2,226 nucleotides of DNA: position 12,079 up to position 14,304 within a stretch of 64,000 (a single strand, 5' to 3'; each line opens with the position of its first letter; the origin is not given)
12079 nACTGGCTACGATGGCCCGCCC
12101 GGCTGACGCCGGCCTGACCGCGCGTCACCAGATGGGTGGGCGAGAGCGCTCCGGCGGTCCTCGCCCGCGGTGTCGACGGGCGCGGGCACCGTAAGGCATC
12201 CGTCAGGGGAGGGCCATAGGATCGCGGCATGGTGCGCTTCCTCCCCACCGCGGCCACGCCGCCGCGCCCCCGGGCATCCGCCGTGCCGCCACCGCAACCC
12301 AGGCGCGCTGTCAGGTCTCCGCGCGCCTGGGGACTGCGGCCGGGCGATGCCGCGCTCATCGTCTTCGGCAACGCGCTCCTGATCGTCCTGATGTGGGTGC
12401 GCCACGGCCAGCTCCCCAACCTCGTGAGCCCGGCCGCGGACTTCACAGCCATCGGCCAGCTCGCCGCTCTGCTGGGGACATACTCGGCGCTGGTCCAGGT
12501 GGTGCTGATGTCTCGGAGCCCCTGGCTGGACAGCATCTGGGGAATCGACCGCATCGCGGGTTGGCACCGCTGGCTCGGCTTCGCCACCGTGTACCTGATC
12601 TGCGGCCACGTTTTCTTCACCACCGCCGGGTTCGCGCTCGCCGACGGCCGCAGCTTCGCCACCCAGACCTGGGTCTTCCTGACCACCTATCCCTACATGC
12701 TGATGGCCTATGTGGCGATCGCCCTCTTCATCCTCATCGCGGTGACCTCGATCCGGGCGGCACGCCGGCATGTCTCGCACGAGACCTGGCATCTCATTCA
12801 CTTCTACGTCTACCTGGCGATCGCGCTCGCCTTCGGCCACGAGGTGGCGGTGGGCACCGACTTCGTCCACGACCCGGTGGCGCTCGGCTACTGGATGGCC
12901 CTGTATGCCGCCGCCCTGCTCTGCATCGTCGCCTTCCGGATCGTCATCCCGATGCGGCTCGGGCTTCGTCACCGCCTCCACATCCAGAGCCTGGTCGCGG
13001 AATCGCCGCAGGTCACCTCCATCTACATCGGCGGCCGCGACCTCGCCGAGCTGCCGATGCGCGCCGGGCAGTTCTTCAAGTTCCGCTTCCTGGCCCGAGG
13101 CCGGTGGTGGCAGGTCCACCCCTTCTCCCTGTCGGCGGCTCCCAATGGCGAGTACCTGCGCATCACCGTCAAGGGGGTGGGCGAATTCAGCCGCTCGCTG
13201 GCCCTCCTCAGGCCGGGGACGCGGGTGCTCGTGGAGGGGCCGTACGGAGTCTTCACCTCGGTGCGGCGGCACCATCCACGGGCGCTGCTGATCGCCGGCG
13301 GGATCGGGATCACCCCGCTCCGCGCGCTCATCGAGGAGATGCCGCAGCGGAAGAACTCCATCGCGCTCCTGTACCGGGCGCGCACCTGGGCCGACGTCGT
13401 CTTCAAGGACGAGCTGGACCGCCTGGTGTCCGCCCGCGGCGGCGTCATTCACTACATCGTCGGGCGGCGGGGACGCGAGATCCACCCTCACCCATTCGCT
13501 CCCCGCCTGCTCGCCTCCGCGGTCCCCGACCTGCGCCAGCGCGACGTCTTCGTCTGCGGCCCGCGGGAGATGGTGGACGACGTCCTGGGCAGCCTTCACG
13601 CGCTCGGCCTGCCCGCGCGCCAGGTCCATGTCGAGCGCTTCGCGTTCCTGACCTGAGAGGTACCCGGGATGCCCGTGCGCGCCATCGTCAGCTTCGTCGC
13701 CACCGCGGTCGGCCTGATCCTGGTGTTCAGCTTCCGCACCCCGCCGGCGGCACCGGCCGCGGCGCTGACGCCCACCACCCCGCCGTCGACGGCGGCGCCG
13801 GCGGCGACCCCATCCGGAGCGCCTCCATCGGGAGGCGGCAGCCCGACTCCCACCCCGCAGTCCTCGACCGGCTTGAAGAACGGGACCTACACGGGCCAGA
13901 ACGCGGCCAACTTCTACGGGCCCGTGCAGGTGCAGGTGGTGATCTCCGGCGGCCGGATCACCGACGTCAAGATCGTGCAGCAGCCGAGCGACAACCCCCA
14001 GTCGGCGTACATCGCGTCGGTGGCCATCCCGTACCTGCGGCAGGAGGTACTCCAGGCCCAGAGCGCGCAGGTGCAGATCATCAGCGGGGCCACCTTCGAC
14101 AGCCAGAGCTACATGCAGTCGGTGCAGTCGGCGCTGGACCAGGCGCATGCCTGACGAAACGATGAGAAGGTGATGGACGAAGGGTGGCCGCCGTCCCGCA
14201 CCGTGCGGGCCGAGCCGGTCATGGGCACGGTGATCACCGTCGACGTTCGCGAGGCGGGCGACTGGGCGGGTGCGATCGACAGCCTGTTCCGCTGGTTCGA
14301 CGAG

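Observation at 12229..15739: Ferric-reductase-like / FMN_bind / ApbE operon: a candidate flavinylation-dependent transmembrane electron-transfer module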

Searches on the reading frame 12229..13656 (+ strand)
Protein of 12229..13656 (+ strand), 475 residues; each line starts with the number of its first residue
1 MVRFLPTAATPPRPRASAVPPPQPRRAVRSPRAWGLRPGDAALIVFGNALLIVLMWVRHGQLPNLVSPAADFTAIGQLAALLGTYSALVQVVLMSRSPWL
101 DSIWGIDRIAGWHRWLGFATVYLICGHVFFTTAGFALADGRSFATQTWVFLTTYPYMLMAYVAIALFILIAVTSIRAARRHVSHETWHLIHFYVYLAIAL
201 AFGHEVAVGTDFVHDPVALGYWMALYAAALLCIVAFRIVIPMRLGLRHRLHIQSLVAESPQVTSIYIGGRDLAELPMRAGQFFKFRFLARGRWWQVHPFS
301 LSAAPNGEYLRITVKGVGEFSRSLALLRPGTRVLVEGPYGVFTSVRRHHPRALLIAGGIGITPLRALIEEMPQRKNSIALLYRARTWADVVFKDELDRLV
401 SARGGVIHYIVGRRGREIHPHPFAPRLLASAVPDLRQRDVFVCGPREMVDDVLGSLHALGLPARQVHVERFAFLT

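Call 3: search_protein_families(library=pfam, proteins=[window:12229-13656:+], max_evalue=0.01)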
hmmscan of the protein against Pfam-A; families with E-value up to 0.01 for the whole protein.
window:12229-13656:+ (475 aa): 3 families
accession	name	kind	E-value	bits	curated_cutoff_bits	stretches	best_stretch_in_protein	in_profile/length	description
PF01794.25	Ferric_reduct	-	1.6e-14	54.5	28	1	81-201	3-120/121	Ferric reductase like transmembrane component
PF00175.26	NAD_binding_1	-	5.7e-10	40.2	22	1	354-452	1-107/109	Oxidoreductase NAD-binding domain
PF08022.18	FAD_binding_8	-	4.2e-07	30.5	22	1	275-341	28-107/109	FAD-binding domain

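Call 4: search_protein_families(library=ncbifam, proteins=[window:12229-13656:+], max_evalue=0.01)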
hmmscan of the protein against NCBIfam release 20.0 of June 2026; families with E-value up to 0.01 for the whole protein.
window:12229-13656:+ (475 aa): 24 families
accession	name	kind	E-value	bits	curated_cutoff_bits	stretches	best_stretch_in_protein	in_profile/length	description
NF009805.0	PRK13289.1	equivalog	1.2e-22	80.4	432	1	250-471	157-392/399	NO-inducible flavohemoprotein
NF000796.0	PRK00054.1-1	equivalog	2e-20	73.1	224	1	249-470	5-202/254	dihydroorotate dehydrogenase electron transfer subunit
NF040810.1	BenC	equivalog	1.6e-18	67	430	1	252-472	109-331/333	benzoate 1,2-dioxygenase electron transfer component BenC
TIGR02160.1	PA_CoA_Oxy5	hypoth_equivalog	2.5e-18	66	420.8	1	278-472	34-242/352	1,2-phenylacetyl-CoA epoxidase subunit PaaE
NF007964.0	PRK10684.1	equivalog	2.6e-17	62.8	383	1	248-472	10-238/333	NADH oxidoreductase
NF058606.1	GlBtMonoRdsGbcB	equivalog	6.3e-15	54.9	500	1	276-471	42-247/362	glycine betaine monooxygenase reductase subunit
NF006220.0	PRK08345.1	subfamily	9.3e-14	51.3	395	1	297-468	59-248/294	cytochrome-c3 hydrogenase subunit gamma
NF045803.1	MethMoxFADbindMmoC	equivalog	7.2e-12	44.7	500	1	277-471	140-340/343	aromatic/alkene monooxygenase hydroxylase FAD-binding subunit MmoC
NF040830.1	sulfhyd_ShyC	equivalog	7.2e-11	41.8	600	1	277-400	39-161/288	NAD(P)-dependent hydrogenase/sulfhydrogenase 2 subunit gamma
NF040835.1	sulfhyd_HydG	equivalog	3e-10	39.8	650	1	298-468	67-245/292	NADPH-dependent hydrogenase/sulfhydrogenase 1 subunit gamma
TIGR02911.1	sulfite_red_B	equivalog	1.3e-09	37.5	288.6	1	270-469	24-222/261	anaerobic sulfite reductase subunit AsrB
TIGR01941.1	nqrF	equivalog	5.2e-08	32.2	295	1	317-401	239-325/405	NADH:ubiquinone reductase (Na(+)-transporting) subunit F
NF000798.0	PRK00054.1-3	equivalog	3.2e-07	30.3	219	1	277-402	31-150/244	dihydroorotate dehydrogenase electron transfer subunit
NF004862.0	PRK06222.1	subfamily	3.6e-07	30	220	1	261-401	13-150/281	sulfide/dihydroorotate dehydrogenase-like FAD/NAD-binding protein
NF000799.0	PRK00054.1-4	equivalog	1.2e-05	24.5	314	1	277-400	33-159/258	dihydroorotate dehydrogenase electron transfer subunit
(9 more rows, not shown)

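Call 6: search_solved_structures(query=window:12229-13656:+, max_evalue=0.001)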
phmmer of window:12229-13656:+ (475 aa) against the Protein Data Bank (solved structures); distinct sequences matched with E-value up to 0.001: 30.
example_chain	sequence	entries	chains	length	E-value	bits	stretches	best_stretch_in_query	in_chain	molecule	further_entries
4eh1_A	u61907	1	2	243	1.3e-14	57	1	257-471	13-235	Flavohemoprotein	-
8qt6_A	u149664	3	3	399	4.3e-12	48.7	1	161-398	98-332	FAD-binding FR-type domain-containing protein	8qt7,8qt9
8qq7_A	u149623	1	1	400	4.8e-12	48.5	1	161-398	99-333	FAD-binding FR-type domain-containing protein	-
8qta_A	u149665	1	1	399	4.8e-12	48.5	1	161-398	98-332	FAD-binding FR-type domain-containing protein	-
8qq5_A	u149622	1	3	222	1.1e-08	37.5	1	278-399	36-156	Oxidoreductase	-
8qq1_C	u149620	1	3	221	1.2e-08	37.4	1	278-398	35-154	Oxidoreductase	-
1tvc_A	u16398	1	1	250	2.1e-08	36.5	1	311-471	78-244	METHANE MONOOXYGENASE COMPONENT C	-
6laa_A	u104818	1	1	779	9.3e-08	34.4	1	327-452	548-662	Cytochrome P450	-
9nez_C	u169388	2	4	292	1.2e-07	34.1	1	277-461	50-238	Sulfhydrogenase 1 subunit gamma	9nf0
6o0a_A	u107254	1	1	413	3.1e-07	32.7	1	189-471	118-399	Flavohemoglobin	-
4ylf_A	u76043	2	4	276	1.3e-06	30.6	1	277-398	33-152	Dihydroorotate dehydrogenase B (NAD(+)), electron transfer subunit homolog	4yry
2r6h_A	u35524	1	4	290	2.8e-06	29.5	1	321-395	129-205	NADH:ubiquinone oxidoreductase, Na translocating, F subunit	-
2eix_A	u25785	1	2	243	3.3e-06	29.3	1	310-463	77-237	NADH-cytochrome b5 reductase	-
4wqm_A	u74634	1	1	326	4.9e-06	28.7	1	299-471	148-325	Toluene-4-monooxygenase electron transfer component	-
1krh_A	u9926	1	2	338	8.2e-06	28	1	295-471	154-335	Benzoate 1,2-Dioxygenase Reductase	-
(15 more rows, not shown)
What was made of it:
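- Protein 1 belongs to the NOX/FRE family (calls 3, 6).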

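Call 12: find_homologous_proteins(query=window:12229-13656:+, max_evalue=1e-10)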
Query window:12229-13656:+ (475 aa): 7148 proteins with E <= 1e-10 among 8000 candidates; the best 120 are listed.
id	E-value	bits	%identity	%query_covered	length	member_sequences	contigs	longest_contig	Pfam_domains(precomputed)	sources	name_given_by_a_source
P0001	0.0e+0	1070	100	100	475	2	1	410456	PF01794.26,PF08022.19,PF00175.27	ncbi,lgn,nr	ncbi:MAG TPA: ferric reductase-like transmembrane domain-containing protein [Candidatus Binatia bact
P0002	5.1e-239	812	75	98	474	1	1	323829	PF01794.26,PF08022.19,PF00175.27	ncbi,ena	-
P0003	1.6e-238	810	77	95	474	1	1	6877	PF01794.26,PF08022.19,PF00175.27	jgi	jgi:predicted ferric reductase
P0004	1.2e-235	801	74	99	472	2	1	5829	PF01794.26,PF08022.19,PF00175.27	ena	-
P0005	4.5e-235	799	75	95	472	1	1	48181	PF01794.26,PF08022.19,PF00175.27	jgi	jgi:predicted ferric reductase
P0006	4.6e-232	789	75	94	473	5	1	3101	PF01794.26,PF08022.19,PF00175.27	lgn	-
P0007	5.8e-231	785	75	96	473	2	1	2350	PF01794.26,PF00175.27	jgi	jgi:predicted ferric reductase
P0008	6.2e-230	782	74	96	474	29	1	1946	PF01794.26,PF08022.19,PF00175.27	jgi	-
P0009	1.4e-229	781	74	99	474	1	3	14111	PF01794.26,PF08022.19,PF00175.27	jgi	jgi:predicted ferric reductase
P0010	7.5e-229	778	73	98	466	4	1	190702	PF01794.26,PF08022.19,PF00175.27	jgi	jgi:predicted ferric reductase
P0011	1.7e-228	777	75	95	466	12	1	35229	PF01794.26,PF08022.19,PF00175.27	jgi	-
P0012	4.7e-228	776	74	95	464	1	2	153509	PF01794.26,PF08022.19,PF00175.27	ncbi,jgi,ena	jgi:predicted ferric reductase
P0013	1.3e-227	774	73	98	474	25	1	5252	PF01794.26,PF08022.19,PF00175.27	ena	-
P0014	3.2e-227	773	74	96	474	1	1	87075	PF01794.26,PF08022.19,PF00175.27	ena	-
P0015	7.1e-227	772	73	99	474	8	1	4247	PF01794.26,PF08022.19,PF00175.27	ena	-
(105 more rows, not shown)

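Call 14: find_related_loci(query=A1, collection=genome_contigs, flank=8000)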
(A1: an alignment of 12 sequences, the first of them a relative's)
Query A1 (475 aa) in genome_contigs; peptide patterns used: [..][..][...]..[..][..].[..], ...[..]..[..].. (x = any residue, [..] = any of these).
600 stretches matched a pattern (row limit reached: there are more); 558 encode a relative of the query (tblastn E <= 1e-3); the best 80 are kept; 80 distinct loci.
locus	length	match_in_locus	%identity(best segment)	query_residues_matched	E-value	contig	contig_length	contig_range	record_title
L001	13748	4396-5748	76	25-475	0e+0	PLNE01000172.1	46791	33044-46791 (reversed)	MAG: Candidatus Dormiibacterota bacterium isolate fen_879 73.20120800_E2D.47_contig_3639, whole genome shotgun sequence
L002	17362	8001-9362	74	21-474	0e+0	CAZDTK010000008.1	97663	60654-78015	MAG TPA_asm: uncultured Actinomycetes bacterium isolate binchicken_co3_340 genome assembly, contig: NODE_527_length_9766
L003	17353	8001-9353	76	25-475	0e+0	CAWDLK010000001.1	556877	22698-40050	MAG: uncultured Chloroflexia bacterium isolate MFD04492.bin.1.163 genome assembly, contig: contig_17354, whole genome sh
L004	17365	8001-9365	71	31-475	0e+0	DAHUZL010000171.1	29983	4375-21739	MAG TPA_asm: Candidatus Dormiibacterota bacterium isolate clean280 k141_594875, whole genome shotgun sequence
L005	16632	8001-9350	66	25-474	0e+0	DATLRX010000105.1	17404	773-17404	MAG TPA_asm: Candidatus Acidiferrales bacterium isolate SMAG_U13915 k141_789925, whole genome shotgun sequence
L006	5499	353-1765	59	2-474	0e+0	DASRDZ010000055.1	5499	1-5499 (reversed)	MAG TPA_asm: Candidatus Dormiibacterota bacterium isolate SMAG_U9993 k141_2070341, whole genome shotgun sequence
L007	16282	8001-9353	73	25-475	0e+0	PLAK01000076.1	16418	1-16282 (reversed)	MAG: Candidatus Changshengia sp. isolate bog_854 73.20111000_S2M.16_contig_4887, whole genome shotgun sequence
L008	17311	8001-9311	57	38-473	6e-165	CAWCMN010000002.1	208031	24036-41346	MAG: uncultured Chloroflexia bacterium isolate MFD05502.bin.1.37 genome assembly, contig: contig_15019, whole genome sho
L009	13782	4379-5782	54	12-474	1e-161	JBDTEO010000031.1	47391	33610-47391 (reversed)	MAG: Candidatus Dormibacter sp. isolate cluster2_bin.204 k127_4396954, whole genome shotgun sequence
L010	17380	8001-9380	55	16-473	9e-161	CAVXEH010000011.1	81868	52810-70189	MAG: uncultured Chloroflexia bacterium isolate MFD02416.bin.1.132 genome assembly, contig: contig_58662, whole genome sh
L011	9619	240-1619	53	17-473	4e-151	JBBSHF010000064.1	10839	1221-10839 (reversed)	MAG: Candidatus Limnocylindria bacterium isolate LS2_sbin.60 LS2_sbin.60_K_51650_L_10839_cov_32.4622, whole genome shotg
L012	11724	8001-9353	75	25-475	0e+0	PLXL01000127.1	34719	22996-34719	MAG: Candidatus Dormiibacterota bacterium isolate palsa_874 73.20120700_P3D.45_contig_50834, whole genome shotgun sequen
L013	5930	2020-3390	53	21-473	4e-149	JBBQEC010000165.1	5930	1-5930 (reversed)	MAG: Candidatus Limnocylindrales bacterium isolate Co_metawrap_1127 Cmw_1127_k141_1457794_length_5930_cov_9.3705, whole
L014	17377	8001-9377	53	14-474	2e-145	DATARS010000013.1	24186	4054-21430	MAG TPA_asm: Candidatus Dormiibacterota bacterium isolate SMAG_U5500 k141_1984647, whole genome shotgun sequence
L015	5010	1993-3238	68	6-475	7e-144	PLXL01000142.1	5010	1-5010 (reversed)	MAG: Candidatus Dormiibacterota bacterium isolate palsa_874 73.20120700_P3D.45_contig_155376, whole genome shotgun seque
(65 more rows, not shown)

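Call 77: predict_structure(alignment_id=A1)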
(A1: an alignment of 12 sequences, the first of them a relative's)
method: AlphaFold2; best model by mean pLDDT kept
length: 475 residues; sequences in the alignment: 12
mean_pLDDT: 67.1   pTM: 0.58
mean pLDDT of the five models: 67.1, 66.6, 66.1, 61.9, 59.0
residues with pLDDT >= 90: 7; 70-90: 199; 50-70: 194; < 50: 75
segments of 3 or more residues with pLDDT < 50: 1-38, 62-64, 177-183, 317-322, 472-475
pLDDT, mean of each block of 10 residues (from residue 1): 34 39 41 43 64 62 58 73 71 55 54 67 79 81 85 72 71 55 54 67 64 58 69 67 68 80 78 61 69 62 59 59 69 69 58 80 71 76 78 81 84 60 85 87 78 90 79 39
secondary structure, 60 per line:
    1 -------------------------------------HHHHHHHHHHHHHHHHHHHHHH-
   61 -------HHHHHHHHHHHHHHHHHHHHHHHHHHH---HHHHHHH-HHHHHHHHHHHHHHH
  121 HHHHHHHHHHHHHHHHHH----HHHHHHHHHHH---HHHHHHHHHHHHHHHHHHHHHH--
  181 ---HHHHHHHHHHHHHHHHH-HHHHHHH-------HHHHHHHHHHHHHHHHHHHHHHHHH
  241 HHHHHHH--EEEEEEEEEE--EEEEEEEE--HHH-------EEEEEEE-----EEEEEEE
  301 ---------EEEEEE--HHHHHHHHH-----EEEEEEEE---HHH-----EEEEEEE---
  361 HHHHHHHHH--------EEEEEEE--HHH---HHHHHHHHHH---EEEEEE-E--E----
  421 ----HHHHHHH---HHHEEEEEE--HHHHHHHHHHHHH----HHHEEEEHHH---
elements in order: H38-59 H68-94 H98-104 H106-138 H143-153 H157-178 H184-200 H202-208 H216-247 E250-259 E262-269 E282-288 E294-300 E310-315 H318-326 E332-339 E351-357 H361-369 E378-384 H393-402 E406-411 H425-431 E438-443 H446-458 E466-469
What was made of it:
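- The AF2 model of the NOX protein has only moderate confidence (pLDDT 67, call 77).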

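Call 79: fold_search(model_id=the predicted structure, library=pdb)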
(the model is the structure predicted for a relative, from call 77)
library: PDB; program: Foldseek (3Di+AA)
matches with E <= 10: 1157; with E <= 0.001: 219
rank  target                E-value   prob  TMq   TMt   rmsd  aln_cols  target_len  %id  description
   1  8qt6                  6.5e-16  1.00  0.58  0.68   6.0       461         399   20  Cryo-EM structure of Streptococcus pneumoniae NADPH oxidase (released 2024-07-24)
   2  8qq7                  1.1e-15  1.00  0.59  0.68   6.0       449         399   20  Structure of SpNOX: a Bacterial NADPH oxidase (released 2024-05-08)
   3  8qta                  2.7e-15  1.00  0.59  0.69   5.5       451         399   20  Cryo-EM structure of Streptococcus pneumoniae NADPH oxidase F397A mutant in complex with NADPH (released 2024-07-24)
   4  8gz3_B                1.1e-13  1.00  0.55  0.51   8.5       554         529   14  Structure of human phagocyte NADPH oxidase in the resting state (released 2022-12-21)
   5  8x2l_B                1.1e-13  1.00  0.59  0.54   7.9       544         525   15  Structure of human phagocyte NADPH oxidase in the resting state in the presence of 2 mM NADPH (released 2024-01-24)
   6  8u86_A                1.2e-13  1.00  0.55  0.57   6.9       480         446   16  Structural Basis of Human NOX5 Activation (released 2024-05-01)
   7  6wxr_A                1.3e-13  1.00  0.51  0.27   7.6       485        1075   15  CryoEM structure of mouse DUOX1-DUOXA1 complex in the absence of NADPH (released 2020-09-02)
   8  6o0a                  1.9e-13  1.00  0.41  0.50  13.8       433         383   16  Crystal structure of flavohemoglobin from Malassezia yamatoensis with bound FAD and heme determined by iron SAD phasing (released 2019-03-06)
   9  8u7y_A                2.2e-13  1.00  0.52  0.43   9.4       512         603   15  Structural Basis of Human NOX5 Activation (released 2024-04-24)
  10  4g1v                  5.5e-13  1.00  0.39  0.45  14.0       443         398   16  X-ray structure of yeast flavohemoglobin (released 2012-11-14)
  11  8u87_A                6.7e-13  1.00  0.52  0.42   7.6       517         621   16  Structural Basis of Human NOX5 Activation (released 2024-05-01)
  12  6wxv_A                7.1e-13  1.00  0.51  0.26   8.0       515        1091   16  CryoEM structure of mouse DUOX1-DUOXA1 complex in the presence of NADPH (released 2020-09-02)
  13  1gvh                  1.9e-12  1.00  0.41  0.47  13.1       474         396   15  The X-ray structure of ferric Escherichia coli flavohemoglobin reveals an unespected geometry of the distal heme pocket (released 2002-08-06)
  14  4eh1_A                3.3e-12  1.00  0.39  0.74   3.4       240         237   25  Crystal Structure of the Flavohem-like-FAD/NAD Binding Domain of Nitric Oxide Dioxygenase from Vibrio cholerae O1 biov (released 2012-04-25)
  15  4eh1_B                3.9e-12  1.00  0.40  0.74   3.7       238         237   26  Crystal Structure of the Flavohem-like-FAD/NAD Binding Domain of Nitric Oxide Dioxygenase from Vibrio cholerae O1 biov (released 2012-04-25)
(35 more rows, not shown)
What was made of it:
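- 12229..13656 (+): NOX-type flavocytochrome b. It has six TM helices with haem ligands His113/His127 (TM3) and His191/His204 (TM5), an FAD motif HPFS (297-300), an NAD(P)H motif GGIGITP (357-363) and CGP (443-445). Best full-length matches in the PDB are SpNOX, by sequence (call 6) and by fold (TM 0.68, E 6.5e-16, call 79).
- The best full-length PDB matches are SpNOX, by sequence and by fold (calls 6, 79).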

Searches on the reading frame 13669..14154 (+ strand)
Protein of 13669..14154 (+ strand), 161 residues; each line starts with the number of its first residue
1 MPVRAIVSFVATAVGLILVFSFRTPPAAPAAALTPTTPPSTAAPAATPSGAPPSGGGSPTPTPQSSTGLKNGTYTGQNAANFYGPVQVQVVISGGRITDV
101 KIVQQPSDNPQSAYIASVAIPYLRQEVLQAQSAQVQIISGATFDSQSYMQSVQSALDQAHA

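Call 3: search_protein_families(library=pfam, proteins=[window:13669-14154:+], max_evalue=0.01)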
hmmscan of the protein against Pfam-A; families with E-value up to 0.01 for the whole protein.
window:13669-14154:+ (161 aa): 1 family
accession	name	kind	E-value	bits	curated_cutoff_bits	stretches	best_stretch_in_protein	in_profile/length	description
PF04205.19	FMN_bind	-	4.3e-09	37.3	22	1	83-157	3-77/77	FMN-binding domain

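Call 4: search_protein_families(library=ncbifam, proteins=[window:13669-14154:+], max_evalue=0.01)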
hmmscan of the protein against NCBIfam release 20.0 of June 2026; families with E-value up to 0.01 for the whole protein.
window:13669-14154:+ (161 aa): 0 families

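Call 20: search_solved_structures(query=window:13669-14154:+, max_evalue=1, show_alignments=2)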
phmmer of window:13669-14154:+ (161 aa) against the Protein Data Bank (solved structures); distinct sequences matched with E-value up to 1: 4.
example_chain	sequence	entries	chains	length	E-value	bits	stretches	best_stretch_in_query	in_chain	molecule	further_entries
8p2a_A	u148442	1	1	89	1.1e-16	64.5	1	73-159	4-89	FMN-binding domain-containing protein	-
8p2b_A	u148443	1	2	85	4.4e-07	33.4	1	79-159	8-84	Clostridiaceae bacterium FMN4 domain 1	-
3o6u_A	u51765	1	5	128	0.14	15.6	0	121-159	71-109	uncharacterized protein CPE2226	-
9vuh_B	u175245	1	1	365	0.24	14.8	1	37-85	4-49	Cyclin-L1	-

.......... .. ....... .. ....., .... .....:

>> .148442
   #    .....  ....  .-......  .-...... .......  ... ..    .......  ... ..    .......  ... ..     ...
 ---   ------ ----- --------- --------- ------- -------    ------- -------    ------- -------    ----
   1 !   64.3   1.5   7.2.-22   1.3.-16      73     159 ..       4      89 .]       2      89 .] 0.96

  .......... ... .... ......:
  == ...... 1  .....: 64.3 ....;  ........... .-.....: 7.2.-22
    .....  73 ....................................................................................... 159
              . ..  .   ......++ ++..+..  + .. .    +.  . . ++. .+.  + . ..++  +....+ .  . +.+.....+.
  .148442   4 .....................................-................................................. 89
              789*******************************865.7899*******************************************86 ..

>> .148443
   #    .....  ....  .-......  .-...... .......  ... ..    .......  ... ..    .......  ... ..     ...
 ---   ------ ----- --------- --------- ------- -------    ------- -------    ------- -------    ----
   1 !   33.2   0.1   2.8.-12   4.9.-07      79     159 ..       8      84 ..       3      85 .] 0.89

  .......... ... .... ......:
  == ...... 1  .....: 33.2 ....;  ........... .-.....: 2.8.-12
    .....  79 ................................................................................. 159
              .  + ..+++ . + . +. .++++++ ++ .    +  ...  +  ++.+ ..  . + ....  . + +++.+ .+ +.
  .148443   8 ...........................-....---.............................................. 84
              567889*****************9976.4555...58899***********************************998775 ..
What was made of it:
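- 13669..14154 (+): Membrane-anchored FMN_bind protein. It has an N-terminal hydrophobic anchor (residues 3-21), a Pro/Thr/Ser/Ala linker, and an FMN_bind domain with the flavinylation site IISGAT (Thr142, codon 14092-14094). 1.1e-16 match to 8p2a, the experimentally flavinylated SaFMN3-D2, with the SGAT motif aligned (call 20).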
